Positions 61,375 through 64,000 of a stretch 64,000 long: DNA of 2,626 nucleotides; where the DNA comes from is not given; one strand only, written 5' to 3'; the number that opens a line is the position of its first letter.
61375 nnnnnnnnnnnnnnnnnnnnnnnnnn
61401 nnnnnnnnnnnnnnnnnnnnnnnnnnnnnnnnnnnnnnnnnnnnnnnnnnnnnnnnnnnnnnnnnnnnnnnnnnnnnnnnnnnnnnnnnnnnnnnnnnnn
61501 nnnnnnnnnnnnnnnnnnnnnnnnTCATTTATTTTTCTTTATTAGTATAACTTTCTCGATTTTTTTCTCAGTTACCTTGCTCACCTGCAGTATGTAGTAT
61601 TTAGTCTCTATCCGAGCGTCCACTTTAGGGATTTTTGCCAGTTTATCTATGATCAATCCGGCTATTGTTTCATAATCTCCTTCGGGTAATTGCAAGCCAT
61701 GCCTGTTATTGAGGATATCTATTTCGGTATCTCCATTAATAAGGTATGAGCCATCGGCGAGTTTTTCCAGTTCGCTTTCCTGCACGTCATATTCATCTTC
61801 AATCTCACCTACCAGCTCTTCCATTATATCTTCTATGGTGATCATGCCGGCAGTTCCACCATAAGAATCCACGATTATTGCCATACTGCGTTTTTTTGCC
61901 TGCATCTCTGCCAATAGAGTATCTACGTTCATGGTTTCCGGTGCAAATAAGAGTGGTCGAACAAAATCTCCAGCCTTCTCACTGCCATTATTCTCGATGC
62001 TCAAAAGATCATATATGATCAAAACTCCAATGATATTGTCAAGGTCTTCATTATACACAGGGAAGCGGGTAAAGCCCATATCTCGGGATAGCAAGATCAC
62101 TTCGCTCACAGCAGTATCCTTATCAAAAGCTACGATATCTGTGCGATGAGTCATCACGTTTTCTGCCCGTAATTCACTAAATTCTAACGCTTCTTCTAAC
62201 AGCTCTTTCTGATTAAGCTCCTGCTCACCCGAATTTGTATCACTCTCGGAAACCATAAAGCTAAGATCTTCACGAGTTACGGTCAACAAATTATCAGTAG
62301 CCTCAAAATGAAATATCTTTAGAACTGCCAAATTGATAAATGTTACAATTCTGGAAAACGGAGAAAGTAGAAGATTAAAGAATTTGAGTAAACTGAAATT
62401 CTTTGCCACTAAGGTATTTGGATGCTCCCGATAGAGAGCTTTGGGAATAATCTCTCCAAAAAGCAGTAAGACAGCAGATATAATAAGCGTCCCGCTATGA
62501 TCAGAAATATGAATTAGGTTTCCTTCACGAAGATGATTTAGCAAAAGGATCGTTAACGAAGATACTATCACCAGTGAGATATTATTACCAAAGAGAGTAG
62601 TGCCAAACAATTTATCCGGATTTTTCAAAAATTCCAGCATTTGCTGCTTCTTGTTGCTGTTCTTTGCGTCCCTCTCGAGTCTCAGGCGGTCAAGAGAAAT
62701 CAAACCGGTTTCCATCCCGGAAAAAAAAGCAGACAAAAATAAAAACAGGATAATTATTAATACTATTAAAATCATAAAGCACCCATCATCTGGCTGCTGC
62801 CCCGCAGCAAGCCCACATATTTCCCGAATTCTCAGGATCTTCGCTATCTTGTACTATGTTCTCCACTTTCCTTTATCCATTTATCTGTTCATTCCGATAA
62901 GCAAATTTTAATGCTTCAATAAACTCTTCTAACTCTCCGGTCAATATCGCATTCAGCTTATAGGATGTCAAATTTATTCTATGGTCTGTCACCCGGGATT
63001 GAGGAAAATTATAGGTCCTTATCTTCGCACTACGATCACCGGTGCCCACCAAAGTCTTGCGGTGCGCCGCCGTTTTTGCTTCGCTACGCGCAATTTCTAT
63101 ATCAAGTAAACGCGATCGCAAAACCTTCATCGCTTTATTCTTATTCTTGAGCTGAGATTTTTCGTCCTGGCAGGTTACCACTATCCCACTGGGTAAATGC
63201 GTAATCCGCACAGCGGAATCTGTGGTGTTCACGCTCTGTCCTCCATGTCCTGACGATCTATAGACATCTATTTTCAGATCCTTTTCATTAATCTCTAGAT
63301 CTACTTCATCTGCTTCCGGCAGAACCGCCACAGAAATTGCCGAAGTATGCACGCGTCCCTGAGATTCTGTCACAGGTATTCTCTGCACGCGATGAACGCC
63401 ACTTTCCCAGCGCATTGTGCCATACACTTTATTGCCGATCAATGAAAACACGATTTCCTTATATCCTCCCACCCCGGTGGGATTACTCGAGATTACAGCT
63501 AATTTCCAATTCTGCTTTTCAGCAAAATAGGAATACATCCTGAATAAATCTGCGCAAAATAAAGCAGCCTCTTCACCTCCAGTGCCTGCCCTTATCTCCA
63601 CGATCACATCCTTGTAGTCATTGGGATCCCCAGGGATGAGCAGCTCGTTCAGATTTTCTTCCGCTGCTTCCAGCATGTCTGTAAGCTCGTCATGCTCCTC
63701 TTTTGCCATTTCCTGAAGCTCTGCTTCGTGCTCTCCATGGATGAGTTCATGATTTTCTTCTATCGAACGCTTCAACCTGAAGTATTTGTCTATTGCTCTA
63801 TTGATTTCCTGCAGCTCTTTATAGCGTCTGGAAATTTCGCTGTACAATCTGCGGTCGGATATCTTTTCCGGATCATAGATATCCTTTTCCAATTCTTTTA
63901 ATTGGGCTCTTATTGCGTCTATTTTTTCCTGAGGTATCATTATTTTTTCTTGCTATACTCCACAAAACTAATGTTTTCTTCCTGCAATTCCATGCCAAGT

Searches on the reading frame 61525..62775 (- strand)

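Call 71: search_protein_families(library=pfam, proteins=[window:61525-62775:-], max_evalue=0.001)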
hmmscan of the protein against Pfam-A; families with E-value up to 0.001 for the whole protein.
window:61525-62775:- (416 aa): 3 families
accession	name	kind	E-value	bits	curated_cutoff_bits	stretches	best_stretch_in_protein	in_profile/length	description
PF01595.25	CNNM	-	7.1e-34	117.5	28.4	1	6-181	1-174/181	Cyclin M transmembrane N-terminal domain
PF03471.22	CorC_HlyC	-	6.1e-19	68.2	27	1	338-413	2-79/81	Transporter associated domain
PF00571.33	CBS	-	2.7e-13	50.5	24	2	272-322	6-56/57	CBS domain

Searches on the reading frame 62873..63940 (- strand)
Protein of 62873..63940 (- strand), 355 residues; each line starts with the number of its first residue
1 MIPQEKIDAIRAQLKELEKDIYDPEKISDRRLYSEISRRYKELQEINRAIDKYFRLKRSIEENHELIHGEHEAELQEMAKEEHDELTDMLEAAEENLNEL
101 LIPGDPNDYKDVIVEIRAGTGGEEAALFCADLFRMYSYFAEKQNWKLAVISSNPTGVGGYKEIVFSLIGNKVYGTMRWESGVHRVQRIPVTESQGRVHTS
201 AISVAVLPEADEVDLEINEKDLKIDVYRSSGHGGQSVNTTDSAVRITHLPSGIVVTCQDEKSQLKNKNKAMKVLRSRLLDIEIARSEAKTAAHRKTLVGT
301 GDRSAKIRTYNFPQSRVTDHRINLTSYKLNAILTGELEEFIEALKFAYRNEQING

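Call 71: search_protein_families(library=pfam, proteins=[window:62873-63940:-], max_evalue=0.001)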
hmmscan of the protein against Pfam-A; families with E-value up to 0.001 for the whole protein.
window:62873-63940:- (355 aa): 2 families
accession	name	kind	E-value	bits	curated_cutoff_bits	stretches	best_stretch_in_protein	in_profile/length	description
PF03462.23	PCRF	-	5.4e-68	229.1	24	1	11-204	2-194/194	PCRF domain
PF00472.26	RF-1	-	1.4e-43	147.9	35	1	211-321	1-116/116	RF-1 domain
